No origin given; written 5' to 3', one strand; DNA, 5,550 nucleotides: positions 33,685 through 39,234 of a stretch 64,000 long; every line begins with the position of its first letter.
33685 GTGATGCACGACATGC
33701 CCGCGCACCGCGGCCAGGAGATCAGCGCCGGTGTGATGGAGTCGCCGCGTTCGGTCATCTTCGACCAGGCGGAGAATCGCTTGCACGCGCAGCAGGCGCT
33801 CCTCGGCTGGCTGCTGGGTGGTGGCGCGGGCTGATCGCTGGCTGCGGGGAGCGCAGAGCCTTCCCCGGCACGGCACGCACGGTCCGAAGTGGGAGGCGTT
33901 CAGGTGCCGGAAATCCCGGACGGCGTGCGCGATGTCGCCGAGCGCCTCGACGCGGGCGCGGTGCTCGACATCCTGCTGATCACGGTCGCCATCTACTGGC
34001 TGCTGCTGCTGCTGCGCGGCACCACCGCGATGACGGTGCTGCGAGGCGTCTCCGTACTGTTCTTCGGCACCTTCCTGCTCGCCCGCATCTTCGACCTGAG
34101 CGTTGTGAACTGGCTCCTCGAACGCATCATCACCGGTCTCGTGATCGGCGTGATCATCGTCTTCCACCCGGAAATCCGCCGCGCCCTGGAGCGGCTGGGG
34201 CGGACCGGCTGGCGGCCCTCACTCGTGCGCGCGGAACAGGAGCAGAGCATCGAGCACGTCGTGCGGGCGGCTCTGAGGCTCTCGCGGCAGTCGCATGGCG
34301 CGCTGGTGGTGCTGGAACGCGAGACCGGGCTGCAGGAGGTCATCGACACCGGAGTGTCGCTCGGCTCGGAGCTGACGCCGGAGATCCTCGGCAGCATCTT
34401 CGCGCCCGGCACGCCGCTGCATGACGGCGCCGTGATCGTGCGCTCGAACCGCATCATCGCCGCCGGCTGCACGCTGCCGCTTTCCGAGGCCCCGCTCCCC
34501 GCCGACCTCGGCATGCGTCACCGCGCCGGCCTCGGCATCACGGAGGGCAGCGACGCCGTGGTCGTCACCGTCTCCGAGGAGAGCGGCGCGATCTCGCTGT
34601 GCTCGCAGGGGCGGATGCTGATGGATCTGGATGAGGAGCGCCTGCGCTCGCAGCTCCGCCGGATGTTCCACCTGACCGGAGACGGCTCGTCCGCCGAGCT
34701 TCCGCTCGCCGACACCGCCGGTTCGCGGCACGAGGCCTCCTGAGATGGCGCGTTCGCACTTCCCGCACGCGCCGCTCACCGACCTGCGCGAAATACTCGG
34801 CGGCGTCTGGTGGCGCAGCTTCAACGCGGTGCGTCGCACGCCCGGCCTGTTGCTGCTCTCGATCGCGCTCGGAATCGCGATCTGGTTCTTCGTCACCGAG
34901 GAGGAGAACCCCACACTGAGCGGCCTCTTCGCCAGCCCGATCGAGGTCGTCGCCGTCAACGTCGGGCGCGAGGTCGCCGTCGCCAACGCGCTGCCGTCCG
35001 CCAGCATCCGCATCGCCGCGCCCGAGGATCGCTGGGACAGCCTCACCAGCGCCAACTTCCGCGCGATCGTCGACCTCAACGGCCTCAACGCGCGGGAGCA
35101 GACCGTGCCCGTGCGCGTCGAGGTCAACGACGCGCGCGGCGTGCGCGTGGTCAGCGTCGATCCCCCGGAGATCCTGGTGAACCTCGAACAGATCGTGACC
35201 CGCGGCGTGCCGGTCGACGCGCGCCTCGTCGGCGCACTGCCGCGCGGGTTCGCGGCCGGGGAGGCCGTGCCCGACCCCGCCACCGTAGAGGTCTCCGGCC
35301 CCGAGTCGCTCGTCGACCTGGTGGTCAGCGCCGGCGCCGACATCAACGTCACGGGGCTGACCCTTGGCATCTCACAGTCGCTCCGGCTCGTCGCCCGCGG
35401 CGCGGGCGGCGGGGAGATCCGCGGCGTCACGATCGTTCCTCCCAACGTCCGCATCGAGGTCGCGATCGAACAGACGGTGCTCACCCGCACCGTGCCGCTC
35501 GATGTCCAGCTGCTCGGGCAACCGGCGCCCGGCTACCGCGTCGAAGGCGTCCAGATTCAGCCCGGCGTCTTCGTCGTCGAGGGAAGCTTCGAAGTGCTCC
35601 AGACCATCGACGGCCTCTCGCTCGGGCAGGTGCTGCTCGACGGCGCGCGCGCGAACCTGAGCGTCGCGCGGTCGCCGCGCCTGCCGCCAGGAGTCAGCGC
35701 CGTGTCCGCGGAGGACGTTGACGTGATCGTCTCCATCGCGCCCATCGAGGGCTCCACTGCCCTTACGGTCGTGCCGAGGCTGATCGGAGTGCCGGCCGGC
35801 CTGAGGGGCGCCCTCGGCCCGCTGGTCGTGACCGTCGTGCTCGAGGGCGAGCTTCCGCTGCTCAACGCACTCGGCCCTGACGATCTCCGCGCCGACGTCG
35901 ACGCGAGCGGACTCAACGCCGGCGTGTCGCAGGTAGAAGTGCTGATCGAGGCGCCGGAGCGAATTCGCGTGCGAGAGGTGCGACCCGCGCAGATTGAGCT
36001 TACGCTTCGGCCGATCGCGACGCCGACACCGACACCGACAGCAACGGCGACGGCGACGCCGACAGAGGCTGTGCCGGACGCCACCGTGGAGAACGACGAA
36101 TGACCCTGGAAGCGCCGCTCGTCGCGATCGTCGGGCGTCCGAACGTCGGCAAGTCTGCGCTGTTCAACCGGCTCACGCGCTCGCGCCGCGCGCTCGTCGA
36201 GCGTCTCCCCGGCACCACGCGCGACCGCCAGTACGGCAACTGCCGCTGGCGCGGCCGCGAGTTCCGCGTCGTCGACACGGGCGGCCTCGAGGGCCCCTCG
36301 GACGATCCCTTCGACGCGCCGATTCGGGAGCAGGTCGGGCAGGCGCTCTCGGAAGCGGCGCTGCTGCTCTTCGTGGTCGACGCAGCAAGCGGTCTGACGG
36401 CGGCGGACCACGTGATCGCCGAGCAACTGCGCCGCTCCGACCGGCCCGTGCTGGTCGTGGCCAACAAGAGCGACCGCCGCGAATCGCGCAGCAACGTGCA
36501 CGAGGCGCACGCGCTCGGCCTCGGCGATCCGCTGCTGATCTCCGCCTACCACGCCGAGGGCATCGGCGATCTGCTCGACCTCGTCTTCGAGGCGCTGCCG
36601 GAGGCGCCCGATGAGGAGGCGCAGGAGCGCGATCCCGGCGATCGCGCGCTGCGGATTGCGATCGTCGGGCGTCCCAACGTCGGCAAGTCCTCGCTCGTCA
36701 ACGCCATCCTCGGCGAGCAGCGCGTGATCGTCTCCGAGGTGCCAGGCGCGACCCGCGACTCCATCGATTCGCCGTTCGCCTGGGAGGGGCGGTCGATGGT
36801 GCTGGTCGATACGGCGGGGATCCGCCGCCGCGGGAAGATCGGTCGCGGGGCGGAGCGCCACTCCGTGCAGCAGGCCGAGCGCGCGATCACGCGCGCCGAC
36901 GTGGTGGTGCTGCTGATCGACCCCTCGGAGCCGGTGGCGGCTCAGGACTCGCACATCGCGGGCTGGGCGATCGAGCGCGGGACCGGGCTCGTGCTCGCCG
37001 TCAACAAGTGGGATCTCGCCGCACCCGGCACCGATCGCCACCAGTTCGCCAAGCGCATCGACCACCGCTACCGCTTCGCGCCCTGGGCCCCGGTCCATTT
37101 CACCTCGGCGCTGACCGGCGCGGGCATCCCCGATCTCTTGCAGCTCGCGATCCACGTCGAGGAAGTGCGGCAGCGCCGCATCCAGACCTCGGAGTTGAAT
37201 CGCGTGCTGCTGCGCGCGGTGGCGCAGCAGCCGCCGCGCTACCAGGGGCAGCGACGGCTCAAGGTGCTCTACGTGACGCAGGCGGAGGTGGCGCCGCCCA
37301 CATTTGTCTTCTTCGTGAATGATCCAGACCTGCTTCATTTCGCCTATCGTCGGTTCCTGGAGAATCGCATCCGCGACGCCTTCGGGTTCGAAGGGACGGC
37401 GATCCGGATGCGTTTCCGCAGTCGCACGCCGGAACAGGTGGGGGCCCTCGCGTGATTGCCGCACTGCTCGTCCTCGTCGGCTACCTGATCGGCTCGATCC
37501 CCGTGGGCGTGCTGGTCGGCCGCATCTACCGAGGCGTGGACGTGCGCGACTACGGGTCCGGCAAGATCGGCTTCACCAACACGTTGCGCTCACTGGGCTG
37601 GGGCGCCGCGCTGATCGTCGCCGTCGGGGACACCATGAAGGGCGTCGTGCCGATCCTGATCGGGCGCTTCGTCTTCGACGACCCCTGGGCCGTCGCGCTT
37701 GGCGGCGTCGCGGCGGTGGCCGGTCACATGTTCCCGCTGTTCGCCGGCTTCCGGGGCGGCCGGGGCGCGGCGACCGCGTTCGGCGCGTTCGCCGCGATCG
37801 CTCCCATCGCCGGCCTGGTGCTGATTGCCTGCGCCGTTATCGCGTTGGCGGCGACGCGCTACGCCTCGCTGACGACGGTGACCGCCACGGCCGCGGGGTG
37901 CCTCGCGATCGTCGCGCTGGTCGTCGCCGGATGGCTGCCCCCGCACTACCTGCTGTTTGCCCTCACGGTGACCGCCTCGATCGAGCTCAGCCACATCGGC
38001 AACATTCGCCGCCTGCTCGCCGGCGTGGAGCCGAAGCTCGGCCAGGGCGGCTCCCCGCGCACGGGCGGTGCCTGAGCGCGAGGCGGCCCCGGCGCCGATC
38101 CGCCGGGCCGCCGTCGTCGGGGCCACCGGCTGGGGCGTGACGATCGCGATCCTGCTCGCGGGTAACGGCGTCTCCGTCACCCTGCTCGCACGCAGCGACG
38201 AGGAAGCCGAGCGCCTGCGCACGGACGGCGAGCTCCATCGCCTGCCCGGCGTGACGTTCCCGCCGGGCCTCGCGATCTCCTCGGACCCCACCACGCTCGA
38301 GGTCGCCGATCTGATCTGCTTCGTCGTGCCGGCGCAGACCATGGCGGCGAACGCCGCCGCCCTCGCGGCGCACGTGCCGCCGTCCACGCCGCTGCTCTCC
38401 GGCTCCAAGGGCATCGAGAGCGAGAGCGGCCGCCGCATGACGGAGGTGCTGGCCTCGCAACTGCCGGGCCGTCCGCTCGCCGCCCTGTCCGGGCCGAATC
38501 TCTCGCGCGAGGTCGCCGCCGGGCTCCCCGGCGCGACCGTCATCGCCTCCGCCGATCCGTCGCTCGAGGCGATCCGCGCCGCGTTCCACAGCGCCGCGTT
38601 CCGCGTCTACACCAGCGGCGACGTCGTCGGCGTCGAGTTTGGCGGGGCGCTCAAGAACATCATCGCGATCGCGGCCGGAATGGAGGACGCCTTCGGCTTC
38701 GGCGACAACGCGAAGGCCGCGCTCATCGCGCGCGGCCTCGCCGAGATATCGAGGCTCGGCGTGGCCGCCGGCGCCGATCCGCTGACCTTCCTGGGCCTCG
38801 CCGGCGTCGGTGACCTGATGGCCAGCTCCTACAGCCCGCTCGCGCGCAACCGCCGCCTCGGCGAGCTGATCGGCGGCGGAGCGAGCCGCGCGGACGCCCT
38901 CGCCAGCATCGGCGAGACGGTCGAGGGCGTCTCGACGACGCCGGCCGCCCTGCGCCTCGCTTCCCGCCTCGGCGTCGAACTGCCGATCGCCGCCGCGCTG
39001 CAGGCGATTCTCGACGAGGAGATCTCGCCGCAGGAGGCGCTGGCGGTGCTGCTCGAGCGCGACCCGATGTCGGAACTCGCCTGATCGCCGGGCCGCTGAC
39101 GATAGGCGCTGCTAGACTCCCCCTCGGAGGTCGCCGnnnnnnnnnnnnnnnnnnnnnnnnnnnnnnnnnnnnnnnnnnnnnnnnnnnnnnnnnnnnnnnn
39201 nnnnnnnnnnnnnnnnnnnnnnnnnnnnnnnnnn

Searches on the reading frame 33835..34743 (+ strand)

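Call 80: search_protein_families(library=pfam, proteins=[window:33835-34743:+], max_evalue=0.00001)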
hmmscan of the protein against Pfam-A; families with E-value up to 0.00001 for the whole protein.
window:33835-34743:+ (302 aa): 2 families
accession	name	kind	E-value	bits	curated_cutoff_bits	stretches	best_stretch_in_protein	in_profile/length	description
PF02457.21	DAC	-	2.1e-39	134.2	27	1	144-260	2-118/119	DisA bacterial checkpoint controller nucleotide-binding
PF19293.4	CdaA_N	-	5.2e-06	27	23.8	1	43-114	10-81/81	CdaA N-terminal transmembrane domain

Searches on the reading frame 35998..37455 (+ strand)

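Call 15: search_protein_families(library=pfam, proteins=[window:35998-37455:+], max_evalue=0.01)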
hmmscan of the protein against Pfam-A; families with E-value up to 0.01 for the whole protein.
window:35998-37455:+ (485 aa): 18 families
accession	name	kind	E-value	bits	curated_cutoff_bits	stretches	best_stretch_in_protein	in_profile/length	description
PF01926.29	MMR_HSR1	-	1.4e-57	193.2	21.9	2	42-157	2-113/113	50S ribosome-binding GTPase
PF14714.11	KH_dom-like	-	8.1e-33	113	27.3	1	394-474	1-81/81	KH-domain-like of EngA bacterial GTPase enzymes, C-terminal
PF02421.24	FeoB_N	-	4.9e-23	81.8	27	2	42-173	3-130/156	Ferrous iron transport protein B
PF00009.33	GTP_EFTU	-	3.4e-19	69.6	26.5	2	290-386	83-184/188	Elongation factor Tu GTP binding domain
PF00350.29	Dynamin_N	-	6e-12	46.4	27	1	220-249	1-30/168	Dynamin family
PF04548.22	AIG1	-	1.3e-11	44.6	27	2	218-308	1-92/212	AIG1 family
PF03193.22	RsgA_GTPase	-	4.8e-07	30.2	30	0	221-250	110-139/174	RsgA GTPase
PF00071.28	Ras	-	9.7e-07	28.9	21.6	1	42-165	2-121/162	Ras family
PF08477.19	Roc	-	1.6e-05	25.5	27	0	219-241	1-23/119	Ras of Complex, Roc, domain of DAPkinase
PF13401.12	AAA_22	-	5.5e-05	23.9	27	0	39-131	5-94/130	AAA domain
PF03308.22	MeaB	-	7.1e-05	22.4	23.1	0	215-238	31-54/273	Methylmalonyl Co-A mutase-associated GTPase MeaB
PF00005.33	ABC_tran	-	0.00027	22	25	0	219-248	13-42/137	ABC transporter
PF09439.16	SRPRB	-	0.0017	18.2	25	0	39-131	3-84/178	Signal recognition particle receptor beta subunit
PF03266.21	NTPase_1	-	0.0019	18.5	23.9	0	219-239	1-21/168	NTPase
PF13191.12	AAA_16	-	0.0021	19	32.6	0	39-79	24-66/167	AAA ATPase domain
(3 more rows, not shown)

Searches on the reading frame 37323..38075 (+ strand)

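Call 15: search_protein_families(library=pfam, proteins=[window:37323-38075:+], max_evalue=0.01)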
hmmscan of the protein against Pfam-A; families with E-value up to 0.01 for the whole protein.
window:37323-38075:+ (250 aa): 1 family
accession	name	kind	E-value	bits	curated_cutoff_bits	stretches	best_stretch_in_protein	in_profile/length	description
PF02660.20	G3P_acyltransf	-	1e-44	152.9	24.1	1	52-231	1-164/164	Glycerol-3-phosphate acyltransferase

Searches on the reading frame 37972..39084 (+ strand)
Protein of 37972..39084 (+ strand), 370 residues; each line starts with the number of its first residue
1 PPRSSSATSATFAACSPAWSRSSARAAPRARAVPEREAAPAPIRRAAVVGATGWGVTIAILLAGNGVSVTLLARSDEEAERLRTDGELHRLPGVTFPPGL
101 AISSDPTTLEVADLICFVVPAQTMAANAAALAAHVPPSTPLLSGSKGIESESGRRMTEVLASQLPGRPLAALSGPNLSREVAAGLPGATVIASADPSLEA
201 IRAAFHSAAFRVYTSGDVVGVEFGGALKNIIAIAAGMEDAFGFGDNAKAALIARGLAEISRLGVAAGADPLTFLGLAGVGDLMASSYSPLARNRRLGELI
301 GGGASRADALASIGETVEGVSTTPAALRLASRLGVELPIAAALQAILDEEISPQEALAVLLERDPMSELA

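Call 15: search_protein_families(library=pfam, proteins=[window:37972-39084:+], max_evalue=0.01)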
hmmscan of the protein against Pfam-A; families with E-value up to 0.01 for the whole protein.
window:37972-39084:+ (370 aa): 4 families
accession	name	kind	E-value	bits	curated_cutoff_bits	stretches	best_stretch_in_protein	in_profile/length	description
PF07479.19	NAD_Gly3P_dh_C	-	7.2e-49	166.1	25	1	217-357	1-141/142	NAD-dependent glycerol-3-phosphate dehydrogenase C-terminus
PF01210.29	NAD_Gly3P_dh_N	-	1.5e-32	113.2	23.1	1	47-197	3-156/158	NAD-dependent glycerol-3-phosphate dehydrogenase N-terminus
PF20618.3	GPD_NAD_C_bact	-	6.8e-14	52.6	27.6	1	277-342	1-65/66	Bacterial GPD, NAD-dependent C-terminal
PF02558.23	ApbA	-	3.4e-07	30.4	22.2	1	47-151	2-106/150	Ketopantoate reductase PanE/ApbA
